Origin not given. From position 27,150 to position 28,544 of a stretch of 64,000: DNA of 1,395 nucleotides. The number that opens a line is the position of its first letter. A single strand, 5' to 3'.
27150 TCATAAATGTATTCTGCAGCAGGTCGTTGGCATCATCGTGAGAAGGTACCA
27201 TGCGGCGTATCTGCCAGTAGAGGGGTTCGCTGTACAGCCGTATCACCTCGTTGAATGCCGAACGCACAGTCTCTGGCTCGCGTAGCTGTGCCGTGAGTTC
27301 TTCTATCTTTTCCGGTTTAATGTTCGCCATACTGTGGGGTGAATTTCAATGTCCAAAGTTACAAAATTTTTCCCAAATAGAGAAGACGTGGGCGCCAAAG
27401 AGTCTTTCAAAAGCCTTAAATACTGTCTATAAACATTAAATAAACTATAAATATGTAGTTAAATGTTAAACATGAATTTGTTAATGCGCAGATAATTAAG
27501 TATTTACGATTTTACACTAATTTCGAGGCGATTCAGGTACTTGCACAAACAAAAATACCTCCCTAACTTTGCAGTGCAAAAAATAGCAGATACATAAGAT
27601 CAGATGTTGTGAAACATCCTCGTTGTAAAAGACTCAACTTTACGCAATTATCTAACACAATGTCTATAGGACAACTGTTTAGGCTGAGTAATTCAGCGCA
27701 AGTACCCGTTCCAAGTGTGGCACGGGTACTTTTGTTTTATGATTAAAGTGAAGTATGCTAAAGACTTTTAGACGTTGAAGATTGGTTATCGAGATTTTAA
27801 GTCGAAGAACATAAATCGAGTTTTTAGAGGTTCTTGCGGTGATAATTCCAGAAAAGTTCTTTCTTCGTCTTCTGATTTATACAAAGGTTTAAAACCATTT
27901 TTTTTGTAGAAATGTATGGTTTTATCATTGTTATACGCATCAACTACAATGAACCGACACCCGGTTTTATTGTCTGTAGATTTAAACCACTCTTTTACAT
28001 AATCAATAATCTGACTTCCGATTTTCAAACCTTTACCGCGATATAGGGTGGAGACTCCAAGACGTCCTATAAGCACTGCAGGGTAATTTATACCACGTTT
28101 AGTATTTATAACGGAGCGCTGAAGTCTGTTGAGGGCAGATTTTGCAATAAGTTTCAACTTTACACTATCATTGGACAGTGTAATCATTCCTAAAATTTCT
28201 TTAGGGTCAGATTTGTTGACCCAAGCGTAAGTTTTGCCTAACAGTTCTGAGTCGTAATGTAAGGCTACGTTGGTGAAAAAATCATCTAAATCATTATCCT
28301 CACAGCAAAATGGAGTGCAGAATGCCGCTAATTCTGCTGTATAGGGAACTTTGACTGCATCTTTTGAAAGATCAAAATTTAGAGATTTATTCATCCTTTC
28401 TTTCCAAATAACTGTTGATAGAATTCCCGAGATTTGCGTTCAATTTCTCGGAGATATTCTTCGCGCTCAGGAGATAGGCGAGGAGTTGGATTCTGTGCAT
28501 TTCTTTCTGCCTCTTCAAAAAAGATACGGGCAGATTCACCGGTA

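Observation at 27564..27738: Stand-alone structured RNA facing the GNAT module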

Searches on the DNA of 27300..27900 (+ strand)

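Call 4: search_rna_families(source=window, start=27300, end=27900, threshold=evalue, max_evalue=10, show_alignments=3)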
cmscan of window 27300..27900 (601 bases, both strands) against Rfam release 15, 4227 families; matches with E-value up to 10: 3.
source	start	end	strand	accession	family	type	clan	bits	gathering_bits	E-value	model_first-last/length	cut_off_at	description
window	27345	27400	+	RF02098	DGCR5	Gene; lncRNA;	-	15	50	4.4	1-49/49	no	DiGeorge syndrome critical region gene 5 conserved region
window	27851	27900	+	RF02596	cyano_het_sRNA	Gene; sRNA;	-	14.6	35.7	3.9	1-56/56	no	Cyanobacteria heterocyst sRNA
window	27628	27670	+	RF03060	uup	Cis-reg;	-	13.7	36.8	8.4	1-48/48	no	uup RNA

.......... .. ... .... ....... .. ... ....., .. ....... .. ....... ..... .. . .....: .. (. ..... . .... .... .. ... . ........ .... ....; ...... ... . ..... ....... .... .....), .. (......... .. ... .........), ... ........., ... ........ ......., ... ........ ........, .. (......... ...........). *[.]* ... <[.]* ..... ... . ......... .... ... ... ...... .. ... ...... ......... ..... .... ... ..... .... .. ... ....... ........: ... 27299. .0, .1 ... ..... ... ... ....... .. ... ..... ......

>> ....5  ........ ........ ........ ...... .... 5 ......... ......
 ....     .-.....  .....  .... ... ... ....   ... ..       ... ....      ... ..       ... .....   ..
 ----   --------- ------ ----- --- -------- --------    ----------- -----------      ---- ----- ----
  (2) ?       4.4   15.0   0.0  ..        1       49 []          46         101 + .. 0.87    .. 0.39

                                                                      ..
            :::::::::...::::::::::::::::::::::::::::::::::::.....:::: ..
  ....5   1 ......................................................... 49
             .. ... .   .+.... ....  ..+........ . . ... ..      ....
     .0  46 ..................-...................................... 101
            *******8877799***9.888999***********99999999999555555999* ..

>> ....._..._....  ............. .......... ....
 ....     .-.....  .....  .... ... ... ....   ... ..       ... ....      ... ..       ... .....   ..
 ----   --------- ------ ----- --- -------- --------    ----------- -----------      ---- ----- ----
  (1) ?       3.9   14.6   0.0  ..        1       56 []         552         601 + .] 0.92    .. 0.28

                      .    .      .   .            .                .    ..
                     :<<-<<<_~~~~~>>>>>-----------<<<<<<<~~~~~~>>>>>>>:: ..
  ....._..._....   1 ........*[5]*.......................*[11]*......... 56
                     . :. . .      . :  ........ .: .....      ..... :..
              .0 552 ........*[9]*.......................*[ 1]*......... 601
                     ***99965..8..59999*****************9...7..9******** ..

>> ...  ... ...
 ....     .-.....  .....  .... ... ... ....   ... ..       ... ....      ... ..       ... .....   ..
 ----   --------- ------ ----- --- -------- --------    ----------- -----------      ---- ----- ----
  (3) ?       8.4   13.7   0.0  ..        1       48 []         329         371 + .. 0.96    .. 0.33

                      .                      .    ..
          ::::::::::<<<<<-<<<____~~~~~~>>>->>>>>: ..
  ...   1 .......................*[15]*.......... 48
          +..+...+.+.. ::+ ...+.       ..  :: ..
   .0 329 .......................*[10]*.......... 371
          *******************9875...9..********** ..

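Call 28: search_dna_similar(query=window:27540-27745:+, collection=plasmids, mode=distant, max_evalue=0.01)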
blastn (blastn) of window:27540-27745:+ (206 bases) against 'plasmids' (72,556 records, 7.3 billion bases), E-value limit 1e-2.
No match.

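Call 29: search_dna_similar(query=window:27540-27745:+, collection=phages, mode=distant, max_evalue=0.01)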
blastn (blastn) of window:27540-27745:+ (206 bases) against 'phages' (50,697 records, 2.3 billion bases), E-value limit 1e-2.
No match.

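Call 64: build_rna_model(alignment_id=A2, structure=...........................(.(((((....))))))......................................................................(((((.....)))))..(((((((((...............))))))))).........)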
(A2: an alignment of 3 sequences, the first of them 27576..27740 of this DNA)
Model R1 built from alignment A2 (3 sequences, 173 columns); structure: as given.
model positions 167; base pairs 20; branch points 2; effective number of sequences 1.38; information 0.59 bits per position. Calibrated on 0.2 Mb of random sequence (short: E-values are rough).
structure used (alignment columns):
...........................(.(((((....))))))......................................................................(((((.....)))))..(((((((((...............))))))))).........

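Call 66: search_with_rna_model(model_id=R1, sources=[window, L092, L093, L103], max_evalue=0.0001, make_alignment=true)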
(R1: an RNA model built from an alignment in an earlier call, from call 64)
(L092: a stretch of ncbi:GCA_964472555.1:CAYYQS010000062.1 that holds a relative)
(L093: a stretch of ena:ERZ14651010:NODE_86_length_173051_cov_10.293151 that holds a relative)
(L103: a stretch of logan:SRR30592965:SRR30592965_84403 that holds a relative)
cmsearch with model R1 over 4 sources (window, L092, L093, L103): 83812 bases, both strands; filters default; matches with E-value up to 0.0001: 4.
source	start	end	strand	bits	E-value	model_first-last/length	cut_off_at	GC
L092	3588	3755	-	198.3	1.5e-41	1-167/167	no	0.39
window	27576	27740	+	198.2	1.6e-41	1-167/167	no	0.38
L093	3582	3751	-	163.1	7.6e-34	1-167/167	no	0.36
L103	157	302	-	38.6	1.4e-06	1-167/167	no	0.36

Alignment A4: 4 matches aligned to the model, 175 columns, each read 5' to 3' on its own strand. Consensus structure (alignment columns), stored with it:
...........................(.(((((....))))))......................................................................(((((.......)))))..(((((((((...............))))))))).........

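Call 67: build_rna_model(alignment_id=A4)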
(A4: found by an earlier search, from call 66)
Model R2 built from alignment A4 (4 sequences, 175 columns); structure: stored with the alignment.
model positions 165; base pairs 20; branch points 2; effective number of sequences 1.99; information 0.59 bits per position. Calibrated on 0.2 Mb of random sequence (short: E-values are rough).
structure used (alignment columns):
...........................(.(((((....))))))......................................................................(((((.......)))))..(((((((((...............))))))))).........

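Call 68: search_with_rna_model(model_id=R2, sources=[window, L002, L003, L004, L005, L006, L007, L008, L009, L010, L011, L012, L013, L014, L015, L016, L017, L018, L019, L020, L021, L022, L023, L024, L025, L026, L027, L028, L029, L030, L031, L032, L033, L034, L035, L036, L037, L038, L039, L040, L041, L042, L043, L044, L045, L046, L047, L048, L049, L050, L051, L052, L053, L054, L055, L056, L057, L058, L059, L060, L061, L062, L063, L064, L065, L066, L067, L068, L069, L070, L071, L072, L073, L074, L075, L076, L077, L078, L079, L080, L081, L082, L086, L089, L091, L092, L093, L096, L099, L100, L103], max_evalue=10, show_alignments=0)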
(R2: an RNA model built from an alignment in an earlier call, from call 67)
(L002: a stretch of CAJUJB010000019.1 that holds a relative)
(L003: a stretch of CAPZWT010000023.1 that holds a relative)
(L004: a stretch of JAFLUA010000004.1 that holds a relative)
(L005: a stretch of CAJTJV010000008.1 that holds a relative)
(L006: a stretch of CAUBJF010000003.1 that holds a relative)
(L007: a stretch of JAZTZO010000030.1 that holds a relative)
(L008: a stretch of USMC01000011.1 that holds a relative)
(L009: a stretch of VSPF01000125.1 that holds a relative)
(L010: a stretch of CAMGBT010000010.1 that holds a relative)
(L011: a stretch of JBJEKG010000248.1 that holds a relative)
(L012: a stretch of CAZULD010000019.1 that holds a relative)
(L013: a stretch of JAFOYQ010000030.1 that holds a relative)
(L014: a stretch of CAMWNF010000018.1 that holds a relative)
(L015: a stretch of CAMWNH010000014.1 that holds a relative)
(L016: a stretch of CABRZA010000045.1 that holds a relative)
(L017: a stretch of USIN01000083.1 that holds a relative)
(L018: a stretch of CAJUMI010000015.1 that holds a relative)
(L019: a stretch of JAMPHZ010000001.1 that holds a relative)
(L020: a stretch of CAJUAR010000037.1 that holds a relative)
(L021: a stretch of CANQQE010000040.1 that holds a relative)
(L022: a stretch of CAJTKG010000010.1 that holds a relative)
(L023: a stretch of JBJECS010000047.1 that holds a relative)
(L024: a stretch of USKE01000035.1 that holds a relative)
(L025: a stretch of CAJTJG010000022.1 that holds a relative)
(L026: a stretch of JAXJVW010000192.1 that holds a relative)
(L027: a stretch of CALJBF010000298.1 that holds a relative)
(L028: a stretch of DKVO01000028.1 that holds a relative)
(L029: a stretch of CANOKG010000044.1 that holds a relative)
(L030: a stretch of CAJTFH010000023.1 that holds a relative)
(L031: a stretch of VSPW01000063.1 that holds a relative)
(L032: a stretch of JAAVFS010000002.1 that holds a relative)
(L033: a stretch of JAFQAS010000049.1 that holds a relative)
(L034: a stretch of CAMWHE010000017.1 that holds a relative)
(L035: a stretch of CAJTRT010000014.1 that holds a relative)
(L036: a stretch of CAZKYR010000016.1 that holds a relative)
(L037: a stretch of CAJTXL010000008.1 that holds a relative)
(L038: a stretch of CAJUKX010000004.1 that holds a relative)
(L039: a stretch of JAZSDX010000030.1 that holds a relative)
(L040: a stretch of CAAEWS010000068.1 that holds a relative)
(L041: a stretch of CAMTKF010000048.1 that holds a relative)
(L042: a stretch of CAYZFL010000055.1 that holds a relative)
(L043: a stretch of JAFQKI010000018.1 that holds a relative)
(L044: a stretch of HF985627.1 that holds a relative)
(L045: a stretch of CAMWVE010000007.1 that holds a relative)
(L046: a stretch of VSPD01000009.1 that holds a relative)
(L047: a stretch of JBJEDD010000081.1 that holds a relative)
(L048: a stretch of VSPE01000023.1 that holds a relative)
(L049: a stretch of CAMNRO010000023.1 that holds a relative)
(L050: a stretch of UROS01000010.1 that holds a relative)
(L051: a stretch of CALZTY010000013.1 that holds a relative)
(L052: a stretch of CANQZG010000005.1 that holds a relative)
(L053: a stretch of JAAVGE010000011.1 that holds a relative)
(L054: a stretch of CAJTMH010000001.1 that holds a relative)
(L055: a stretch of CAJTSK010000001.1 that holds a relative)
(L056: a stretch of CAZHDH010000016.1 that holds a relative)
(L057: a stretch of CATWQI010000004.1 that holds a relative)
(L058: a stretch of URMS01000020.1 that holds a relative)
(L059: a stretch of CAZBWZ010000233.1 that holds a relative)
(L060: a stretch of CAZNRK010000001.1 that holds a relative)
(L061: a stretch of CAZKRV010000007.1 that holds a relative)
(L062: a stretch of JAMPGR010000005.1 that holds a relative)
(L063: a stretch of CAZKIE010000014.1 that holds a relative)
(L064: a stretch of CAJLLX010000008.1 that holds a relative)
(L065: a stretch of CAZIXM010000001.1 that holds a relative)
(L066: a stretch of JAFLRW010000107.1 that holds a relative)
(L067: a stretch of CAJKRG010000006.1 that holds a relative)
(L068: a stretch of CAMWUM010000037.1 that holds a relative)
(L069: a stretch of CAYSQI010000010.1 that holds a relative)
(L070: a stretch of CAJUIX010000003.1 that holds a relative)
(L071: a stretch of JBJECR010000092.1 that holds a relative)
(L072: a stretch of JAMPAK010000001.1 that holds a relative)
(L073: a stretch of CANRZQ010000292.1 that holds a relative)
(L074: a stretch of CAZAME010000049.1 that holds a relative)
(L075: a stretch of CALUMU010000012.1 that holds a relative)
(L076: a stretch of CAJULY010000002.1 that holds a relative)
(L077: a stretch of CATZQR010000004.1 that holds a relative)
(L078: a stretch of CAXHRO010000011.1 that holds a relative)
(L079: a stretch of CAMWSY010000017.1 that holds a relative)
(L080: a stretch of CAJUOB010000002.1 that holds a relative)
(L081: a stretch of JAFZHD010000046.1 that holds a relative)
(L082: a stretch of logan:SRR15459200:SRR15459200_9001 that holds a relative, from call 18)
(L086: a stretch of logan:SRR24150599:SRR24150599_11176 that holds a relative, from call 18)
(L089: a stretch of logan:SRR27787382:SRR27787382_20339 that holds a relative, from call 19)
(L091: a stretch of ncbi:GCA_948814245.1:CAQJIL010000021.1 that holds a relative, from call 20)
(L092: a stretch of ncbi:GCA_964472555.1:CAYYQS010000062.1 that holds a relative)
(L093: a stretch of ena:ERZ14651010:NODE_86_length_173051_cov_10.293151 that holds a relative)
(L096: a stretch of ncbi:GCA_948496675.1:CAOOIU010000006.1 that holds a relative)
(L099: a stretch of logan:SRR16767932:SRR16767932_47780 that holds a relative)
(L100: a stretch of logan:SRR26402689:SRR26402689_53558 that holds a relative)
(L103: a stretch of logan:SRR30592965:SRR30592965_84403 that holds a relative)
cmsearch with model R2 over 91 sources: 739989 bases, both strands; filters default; matches with E-value up to 10: 21.
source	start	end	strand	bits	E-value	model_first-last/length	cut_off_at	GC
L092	3588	3755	-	178.2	5.8e-37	1-165/165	no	0.39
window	27576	27740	+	174.3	4.4e-36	1-165/165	no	0.38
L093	3582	3751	-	157.7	2.3e-32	1-165/165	no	0.36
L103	157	302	-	119.9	6.4e-24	1-165/165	no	0.36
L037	3572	3749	-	29.5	0.0011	1-165/165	no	0.38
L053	523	634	-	23.8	0.02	1-165/165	no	0.39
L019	7953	8039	-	23.6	0.022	17-165/165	no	0.33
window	27691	27883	-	22.6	0.038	1-165/165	no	0.36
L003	3553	3731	-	18.6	0.3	1-165/165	no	0.35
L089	6114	6186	+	17.5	0.52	1-165/165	no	0.37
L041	6592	6676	+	17.5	0.52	1-165/165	no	0.35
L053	423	574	+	16.7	0.78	1-165/165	no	0.4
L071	5549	5623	+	15.2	1.7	1-165/165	no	0.35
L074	878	979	-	14.7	2.2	1-165/165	no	0.36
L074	5587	5656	+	14.2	3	1-165/165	no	0.3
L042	5949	6071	-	14.1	3.1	1-165/165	no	0.33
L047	1760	1878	-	13.8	3.6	1-165/165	no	0.29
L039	3511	3586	-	13.4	4.5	1-165/165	no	0.3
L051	5651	5735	-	13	5.3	1-165/165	no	0.31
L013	61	138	-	12.7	6.1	45-122/165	no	0.23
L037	2424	2569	-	12.7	6.4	1-165/165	no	0.4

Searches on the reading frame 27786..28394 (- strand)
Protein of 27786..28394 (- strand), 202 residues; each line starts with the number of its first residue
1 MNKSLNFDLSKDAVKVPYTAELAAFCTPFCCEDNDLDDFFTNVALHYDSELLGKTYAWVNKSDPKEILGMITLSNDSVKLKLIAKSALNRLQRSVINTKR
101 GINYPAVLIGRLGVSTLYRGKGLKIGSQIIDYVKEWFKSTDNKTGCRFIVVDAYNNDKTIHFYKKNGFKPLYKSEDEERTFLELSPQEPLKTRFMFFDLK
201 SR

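Call 12: find_encoding_contigs(protein=window:27786-28394:-, flank=6000, max_places=10)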
Protein window:27786-28394:- (202 aa): 2 contigs read that carry it; 1 place shown.
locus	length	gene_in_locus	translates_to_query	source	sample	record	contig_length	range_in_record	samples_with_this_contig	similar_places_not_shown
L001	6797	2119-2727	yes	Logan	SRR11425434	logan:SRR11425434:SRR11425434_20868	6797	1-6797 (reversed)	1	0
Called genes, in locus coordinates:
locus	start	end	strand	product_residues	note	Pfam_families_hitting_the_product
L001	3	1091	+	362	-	?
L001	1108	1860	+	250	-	PF00535:Glycos_transf_2, PF10111:Glyco_tranf_2_2, PF13641:Glyco_tranf_2_3, PF13632:Glyco_trans_2_3 (weak)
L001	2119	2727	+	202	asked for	PF00583:Acetyltransf_1, PF13508:Acetyltransf_7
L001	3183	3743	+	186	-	PF04542:Sigma70_r2, PF08281:Sigma70_r4_2, PF04545:Sigma70_r4 (weak)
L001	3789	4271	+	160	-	-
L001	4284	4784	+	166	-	-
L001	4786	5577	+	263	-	PF01226:Form_Nir_trans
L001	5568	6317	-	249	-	PF00072:Response_reg, PF04397:LytTR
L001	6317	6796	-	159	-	?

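Call 17: find_homologous_proteins(query=window:27786-28394:-, max_evalue=1e-10)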
Query window:27786-28394:- (202 aa): 2809 proteins with E <= 1e-10 among 2925 candidates; the best 120 are listed.
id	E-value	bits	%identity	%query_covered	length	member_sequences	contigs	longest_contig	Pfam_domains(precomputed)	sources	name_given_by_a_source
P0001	3.1e-132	456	100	100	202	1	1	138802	PF13508.14,PF00583.32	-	-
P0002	2.0e-103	362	78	98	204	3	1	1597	PF13508.14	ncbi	-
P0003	1.1e-102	360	75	99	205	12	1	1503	PF13508.14,PF00583.32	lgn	-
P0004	4.5e-101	354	76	99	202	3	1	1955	PF13508.14,PF00583.32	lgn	-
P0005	5.0e-100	351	73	99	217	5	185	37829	PF13508.14,PF00583.32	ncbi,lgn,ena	-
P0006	1.4e-99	350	74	99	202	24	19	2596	PF13508.14,PF00583.32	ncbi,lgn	-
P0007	8.5e-99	347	73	99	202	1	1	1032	PF13508.14,PF00583.32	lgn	-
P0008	1.1e-97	343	75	99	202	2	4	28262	PF13508.14,PF00583.32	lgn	-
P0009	7.8e-97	341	73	99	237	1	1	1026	PF13508.14,PF00583.32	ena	-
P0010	9.9e-97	340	72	98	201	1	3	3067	PF13508.14,PF00583.32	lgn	-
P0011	1.7e-96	339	74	99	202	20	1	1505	PF13508.14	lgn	-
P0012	3.6e-96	338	74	100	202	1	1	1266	PF13508.14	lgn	-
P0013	8.1e-96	337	73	100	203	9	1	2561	PF13508.14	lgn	-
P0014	1.2e-95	337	76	92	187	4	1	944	PF13508.14,PF00583.32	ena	-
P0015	1.6e-95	336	75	97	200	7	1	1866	PF13508.14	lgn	-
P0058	2.7e-92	326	70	99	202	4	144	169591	PF13508.14,PF00583.32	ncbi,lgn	-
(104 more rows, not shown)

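Call 18: find_encoding_contigs(protein=P0005, flank=3000, max_places=10)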
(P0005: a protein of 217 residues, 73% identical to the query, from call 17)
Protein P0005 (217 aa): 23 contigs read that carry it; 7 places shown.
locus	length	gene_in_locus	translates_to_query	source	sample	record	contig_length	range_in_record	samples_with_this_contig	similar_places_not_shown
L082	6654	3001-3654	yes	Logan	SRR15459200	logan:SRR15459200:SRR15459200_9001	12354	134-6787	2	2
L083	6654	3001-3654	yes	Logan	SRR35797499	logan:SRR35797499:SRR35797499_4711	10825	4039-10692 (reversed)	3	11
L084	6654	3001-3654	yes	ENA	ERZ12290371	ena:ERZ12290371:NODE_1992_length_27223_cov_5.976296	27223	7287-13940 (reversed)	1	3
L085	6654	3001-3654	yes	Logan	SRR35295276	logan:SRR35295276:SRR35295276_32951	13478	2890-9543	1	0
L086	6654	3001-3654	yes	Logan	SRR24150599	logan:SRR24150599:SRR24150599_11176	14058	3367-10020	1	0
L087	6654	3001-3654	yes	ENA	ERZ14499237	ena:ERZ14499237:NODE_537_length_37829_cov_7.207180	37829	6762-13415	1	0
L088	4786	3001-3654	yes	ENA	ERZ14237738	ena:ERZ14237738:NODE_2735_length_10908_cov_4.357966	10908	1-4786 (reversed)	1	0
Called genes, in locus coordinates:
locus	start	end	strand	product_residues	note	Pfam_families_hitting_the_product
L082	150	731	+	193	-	-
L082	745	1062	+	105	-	PF13560:HTH_31 (weak), PF13443:HTH_26 (weak), PF01381:HTH_3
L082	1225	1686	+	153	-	PF04542:Sigma70_r2, PF08281:Sigma70_r4_2, PF04545:Sigma70_r4 (weak)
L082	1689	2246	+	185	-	-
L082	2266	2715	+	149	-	-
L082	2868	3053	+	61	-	-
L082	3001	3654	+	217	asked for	PF00583:Acetyltransf_1 (weak), PF13508:Acetyltransf_7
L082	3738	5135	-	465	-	PF00245:Alk_phosphatase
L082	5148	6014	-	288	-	PF01734:Patatin, PF19890:DUF6363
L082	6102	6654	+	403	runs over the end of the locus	PF02547:Queuosine_synth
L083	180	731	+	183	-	-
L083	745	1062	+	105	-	PF13560:HTH_31 (weak), PF13443:HTH_26 (weak), PF01381:HTH_3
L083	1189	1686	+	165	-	PF04542:Sigma70_r2, PF08281:Sigma70_r4_2, PF04545:Sigma70_r4 (weak)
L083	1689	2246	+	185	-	-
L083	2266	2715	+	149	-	-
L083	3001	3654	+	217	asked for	PF00583:Acetyltransf_1 (weak), PF13508:Acetyltransf_7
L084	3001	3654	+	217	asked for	PF00583:Acetyltransf_1 (weak), PF13508:Acetyltransf_7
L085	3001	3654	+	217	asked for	PF00583:Acetyltransf_1 (weak), PF13508:Acetyltransf_7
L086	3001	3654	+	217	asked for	PF00583:Acetyltransf_1 (weak), PF13508:Acetyltransf_7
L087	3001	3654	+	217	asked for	PF00583:Acetyltransf_1 (weak), PF13508:Acetyltransf_7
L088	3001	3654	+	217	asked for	PF00583:Acetyltransf_1 (weak), PF13508:Acetyltransf_7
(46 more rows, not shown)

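Call 19: find_encoding_contigs(protein=P0008, flank=3000, max_places=10)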
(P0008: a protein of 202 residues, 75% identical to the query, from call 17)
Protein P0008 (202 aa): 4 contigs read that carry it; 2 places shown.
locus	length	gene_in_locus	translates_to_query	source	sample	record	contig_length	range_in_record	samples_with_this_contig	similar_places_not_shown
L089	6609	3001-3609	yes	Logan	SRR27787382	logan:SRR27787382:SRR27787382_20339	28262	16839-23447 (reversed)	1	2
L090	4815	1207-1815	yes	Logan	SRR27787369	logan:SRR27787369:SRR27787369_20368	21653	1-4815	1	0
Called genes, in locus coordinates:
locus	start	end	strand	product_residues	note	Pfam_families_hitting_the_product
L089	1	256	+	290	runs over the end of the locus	PF12682:Flavodoxin_4, PF12724:Flavodoxin_5 (faint)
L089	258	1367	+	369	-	PF01738:DLH (weak), PF02129:Peptidase_S15, PF12146:Hydrolase_4 (faint)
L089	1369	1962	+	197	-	PF12682:Flavodoxin_4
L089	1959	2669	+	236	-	PF01872:RibD_C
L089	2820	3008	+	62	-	-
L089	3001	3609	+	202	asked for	PF00583:Acetyltransf_1 (weak), PF13508:Acetyltransf_7 (weak)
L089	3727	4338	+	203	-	PF00106:adh_short, PF13561:adh_short_C2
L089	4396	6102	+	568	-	PF00239:Resolvase, PF07508:Recombinase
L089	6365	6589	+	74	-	-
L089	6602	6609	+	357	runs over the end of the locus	-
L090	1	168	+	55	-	?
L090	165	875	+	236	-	PF01872:RibD_C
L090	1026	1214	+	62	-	-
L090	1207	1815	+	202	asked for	PF00583:Acetyltransf_1 (weak), PF13508:Acetyltransf_7 (weak)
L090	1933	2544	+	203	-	PF00106:adh_short, PF13561:adh_short_C2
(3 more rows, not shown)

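Call 20: find_encoding_contigs(protein=P0058, flank=3000, max_places=10)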
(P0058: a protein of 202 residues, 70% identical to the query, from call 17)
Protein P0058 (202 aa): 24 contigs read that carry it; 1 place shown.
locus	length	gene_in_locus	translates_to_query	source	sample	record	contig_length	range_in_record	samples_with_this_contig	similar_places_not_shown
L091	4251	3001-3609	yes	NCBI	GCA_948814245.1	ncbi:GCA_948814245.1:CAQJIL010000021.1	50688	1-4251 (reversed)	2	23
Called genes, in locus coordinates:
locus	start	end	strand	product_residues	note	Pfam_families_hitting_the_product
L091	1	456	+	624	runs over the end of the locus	PF09087:Cyc-maltodext_N, PF00128:Alpha-amylase, PF10438:Cyc-maltodext_C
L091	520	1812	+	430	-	PF00128:Alpha-amylase, PF14871:GHL6 (weak), PF00128:Alpha-amylase, PF16657:Malt_amylase_C (weak)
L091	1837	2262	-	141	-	PF13581:HATPase_c_2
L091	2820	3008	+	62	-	-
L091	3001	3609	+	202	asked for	PF00583:Acetyltransf_1 (weak), PF13508:Acetyltransf_7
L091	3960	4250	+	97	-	?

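Call 60: search_protein_families(library=ncbifam, proteins=[window:27786-28394:-], max_evalue=0.01)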
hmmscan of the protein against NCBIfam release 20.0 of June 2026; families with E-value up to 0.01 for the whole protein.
window:27786-28394:- (202 aa): 0 families

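Call 61: search_protein_families(library=pfam, proteins=[window:27786-28394:-], max_evalue=0.01)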
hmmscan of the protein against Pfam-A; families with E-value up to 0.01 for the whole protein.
window:27786-28394:- (202 aa): 3 families
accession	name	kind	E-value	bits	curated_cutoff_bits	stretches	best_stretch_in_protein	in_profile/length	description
PF13508.13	Acetyltransf_7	-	3.4e-08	34.2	27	1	107-170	30-84/84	Acetyltransferase (GNAT) domain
PF00583.31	Acetyltransf_1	-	7.9e-08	33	20.7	1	46-168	24-116/116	Acetyltransferase (GNAT) family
PF13673.13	Acetyltransf_10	-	0.0022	18.4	23.6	0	109-178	54-116/128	Acetyltransferase (GNAT) domain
